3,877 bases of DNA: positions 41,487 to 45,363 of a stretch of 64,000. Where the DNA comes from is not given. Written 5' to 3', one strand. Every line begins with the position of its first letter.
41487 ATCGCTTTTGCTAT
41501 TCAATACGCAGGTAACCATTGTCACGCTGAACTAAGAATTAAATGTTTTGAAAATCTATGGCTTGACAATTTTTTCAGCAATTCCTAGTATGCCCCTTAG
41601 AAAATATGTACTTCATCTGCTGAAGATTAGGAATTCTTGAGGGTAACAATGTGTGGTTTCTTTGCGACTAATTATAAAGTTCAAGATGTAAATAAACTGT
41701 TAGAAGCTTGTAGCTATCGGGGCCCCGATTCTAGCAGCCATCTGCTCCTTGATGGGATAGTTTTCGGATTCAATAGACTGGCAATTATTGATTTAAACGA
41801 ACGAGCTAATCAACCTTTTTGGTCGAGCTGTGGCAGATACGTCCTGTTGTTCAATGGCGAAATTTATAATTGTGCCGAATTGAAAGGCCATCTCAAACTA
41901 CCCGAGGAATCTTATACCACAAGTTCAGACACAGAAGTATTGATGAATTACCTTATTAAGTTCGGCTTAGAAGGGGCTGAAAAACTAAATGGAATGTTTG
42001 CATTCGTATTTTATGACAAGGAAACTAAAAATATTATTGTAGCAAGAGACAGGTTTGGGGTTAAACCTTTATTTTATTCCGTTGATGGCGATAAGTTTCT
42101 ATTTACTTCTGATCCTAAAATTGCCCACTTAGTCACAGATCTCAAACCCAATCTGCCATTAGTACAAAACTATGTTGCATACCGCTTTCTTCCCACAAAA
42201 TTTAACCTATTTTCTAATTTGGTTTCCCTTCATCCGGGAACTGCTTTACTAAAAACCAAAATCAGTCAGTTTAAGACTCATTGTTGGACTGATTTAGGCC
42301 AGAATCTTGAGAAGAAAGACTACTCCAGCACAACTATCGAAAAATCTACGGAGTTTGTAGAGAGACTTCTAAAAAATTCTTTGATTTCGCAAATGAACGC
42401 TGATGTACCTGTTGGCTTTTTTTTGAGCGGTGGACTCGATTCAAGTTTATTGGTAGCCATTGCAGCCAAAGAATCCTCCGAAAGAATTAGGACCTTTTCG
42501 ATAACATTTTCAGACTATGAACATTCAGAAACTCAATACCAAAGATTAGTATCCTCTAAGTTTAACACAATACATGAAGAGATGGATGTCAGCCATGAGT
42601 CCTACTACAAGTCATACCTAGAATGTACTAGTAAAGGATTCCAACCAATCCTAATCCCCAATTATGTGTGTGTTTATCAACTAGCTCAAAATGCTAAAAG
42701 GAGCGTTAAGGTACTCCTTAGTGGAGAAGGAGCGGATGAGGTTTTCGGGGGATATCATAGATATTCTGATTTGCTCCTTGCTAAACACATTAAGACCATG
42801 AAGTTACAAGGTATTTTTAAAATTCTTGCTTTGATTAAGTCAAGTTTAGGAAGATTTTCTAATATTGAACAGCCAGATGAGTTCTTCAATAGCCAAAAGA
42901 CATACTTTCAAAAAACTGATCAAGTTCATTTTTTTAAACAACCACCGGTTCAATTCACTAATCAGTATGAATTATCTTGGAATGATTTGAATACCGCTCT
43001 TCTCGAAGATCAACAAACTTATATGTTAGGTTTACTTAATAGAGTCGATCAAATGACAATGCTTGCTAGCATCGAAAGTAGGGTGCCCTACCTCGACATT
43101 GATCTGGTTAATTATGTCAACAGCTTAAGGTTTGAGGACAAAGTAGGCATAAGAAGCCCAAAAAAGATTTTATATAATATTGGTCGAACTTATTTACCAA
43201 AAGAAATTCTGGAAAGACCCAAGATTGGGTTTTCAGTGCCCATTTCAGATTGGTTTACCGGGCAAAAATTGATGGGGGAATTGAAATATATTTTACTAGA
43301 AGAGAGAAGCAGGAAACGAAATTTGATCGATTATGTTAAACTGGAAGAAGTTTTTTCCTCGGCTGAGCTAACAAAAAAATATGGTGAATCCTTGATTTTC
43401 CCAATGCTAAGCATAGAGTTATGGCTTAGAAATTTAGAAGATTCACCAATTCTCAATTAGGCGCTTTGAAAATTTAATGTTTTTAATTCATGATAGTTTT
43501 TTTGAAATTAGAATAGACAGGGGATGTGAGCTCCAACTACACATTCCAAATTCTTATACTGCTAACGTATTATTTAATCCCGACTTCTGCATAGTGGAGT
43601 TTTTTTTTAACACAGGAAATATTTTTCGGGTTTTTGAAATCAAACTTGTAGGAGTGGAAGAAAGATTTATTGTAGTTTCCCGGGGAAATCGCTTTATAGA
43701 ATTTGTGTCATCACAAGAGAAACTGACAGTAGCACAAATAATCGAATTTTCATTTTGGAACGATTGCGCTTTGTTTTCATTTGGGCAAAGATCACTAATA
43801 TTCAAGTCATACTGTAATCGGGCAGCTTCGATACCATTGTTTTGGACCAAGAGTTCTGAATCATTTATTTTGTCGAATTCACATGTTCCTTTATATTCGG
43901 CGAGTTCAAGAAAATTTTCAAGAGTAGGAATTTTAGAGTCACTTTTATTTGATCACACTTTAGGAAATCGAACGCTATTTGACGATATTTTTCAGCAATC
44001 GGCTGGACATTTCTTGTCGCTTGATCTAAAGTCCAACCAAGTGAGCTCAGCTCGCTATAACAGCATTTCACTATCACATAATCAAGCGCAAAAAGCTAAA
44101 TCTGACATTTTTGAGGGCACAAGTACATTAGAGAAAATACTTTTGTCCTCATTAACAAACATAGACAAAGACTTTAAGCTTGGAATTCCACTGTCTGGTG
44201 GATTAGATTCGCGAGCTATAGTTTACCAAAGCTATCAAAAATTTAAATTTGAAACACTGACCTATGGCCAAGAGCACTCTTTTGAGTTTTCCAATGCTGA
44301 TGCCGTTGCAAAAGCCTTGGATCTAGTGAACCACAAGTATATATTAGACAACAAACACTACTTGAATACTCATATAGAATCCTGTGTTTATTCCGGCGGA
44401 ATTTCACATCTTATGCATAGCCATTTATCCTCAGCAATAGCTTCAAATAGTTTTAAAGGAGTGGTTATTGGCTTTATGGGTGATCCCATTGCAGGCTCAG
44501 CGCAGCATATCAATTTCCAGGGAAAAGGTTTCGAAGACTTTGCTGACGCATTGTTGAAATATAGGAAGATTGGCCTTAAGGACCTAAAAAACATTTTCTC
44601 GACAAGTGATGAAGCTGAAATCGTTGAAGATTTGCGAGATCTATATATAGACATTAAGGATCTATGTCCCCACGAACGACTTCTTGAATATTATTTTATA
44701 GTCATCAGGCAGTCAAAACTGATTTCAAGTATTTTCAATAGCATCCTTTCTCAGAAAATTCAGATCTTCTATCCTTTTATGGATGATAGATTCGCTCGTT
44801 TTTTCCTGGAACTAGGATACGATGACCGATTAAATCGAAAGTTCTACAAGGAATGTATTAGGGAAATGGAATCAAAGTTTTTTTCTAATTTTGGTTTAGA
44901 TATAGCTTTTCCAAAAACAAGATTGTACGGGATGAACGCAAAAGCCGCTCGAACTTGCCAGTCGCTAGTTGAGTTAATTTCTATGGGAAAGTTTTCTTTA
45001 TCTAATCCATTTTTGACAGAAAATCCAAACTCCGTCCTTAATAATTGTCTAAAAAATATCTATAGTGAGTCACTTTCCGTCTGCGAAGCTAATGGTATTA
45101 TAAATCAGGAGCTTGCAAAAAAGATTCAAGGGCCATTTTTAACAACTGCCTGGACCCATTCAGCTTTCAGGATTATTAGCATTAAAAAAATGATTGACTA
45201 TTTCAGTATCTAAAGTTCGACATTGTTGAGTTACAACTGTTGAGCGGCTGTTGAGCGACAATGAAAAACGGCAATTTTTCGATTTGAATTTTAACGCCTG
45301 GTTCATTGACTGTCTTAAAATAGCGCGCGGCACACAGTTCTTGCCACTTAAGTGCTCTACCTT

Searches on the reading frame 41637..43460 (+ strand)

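Call 42: search_protein_families(library=pfam, proteins=[window:41637-43460:+])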
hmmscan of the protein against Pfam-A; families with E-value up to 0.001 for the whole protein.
window:41637-43460:+ (607 aa): 5 families
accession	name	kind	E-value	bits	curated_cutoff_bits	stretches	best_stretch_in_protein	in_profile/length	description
PF00733.27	Asn_synthase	-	1e-75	256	21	1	241-598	2-354/354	Asparagine synthase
PF13522.11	GATase_6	-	1.6e-34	119.1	27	1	31-159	2-130/130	Glutamine amidotransferase domain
PF13537.11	GATase_7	-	2.9e-34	118.2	25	1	46-161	2-119/123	Glutamine amidotransferase domain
PF12481.13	DUF3700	-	1.2e-06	28.6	27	1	115-159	127-171/228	Aluminium induced protein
PF06508.19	QueC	-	0.00052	20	22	1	262-320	5-62/210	Queuosine biosynthesis protein QueC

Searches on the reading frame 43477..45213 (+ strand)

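Call 42: search_protein_families(library=pfam, proteins=[window:43477-45213:+])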
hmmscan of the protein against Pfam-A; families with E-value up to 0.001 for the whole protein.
window:43477-45213:+ (578 aa): 2 families
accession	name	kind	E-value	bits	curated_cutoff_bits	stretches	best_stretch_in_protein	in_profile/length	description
PF00733.27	Asn_synthase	-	1.8e-09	38.2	21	1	230-305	15-93/354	Asparagine synthase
PF06508.19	QueC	-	0.00029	20.8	22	1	239-292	6-60/210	Queuosine biosynthesis protein QueC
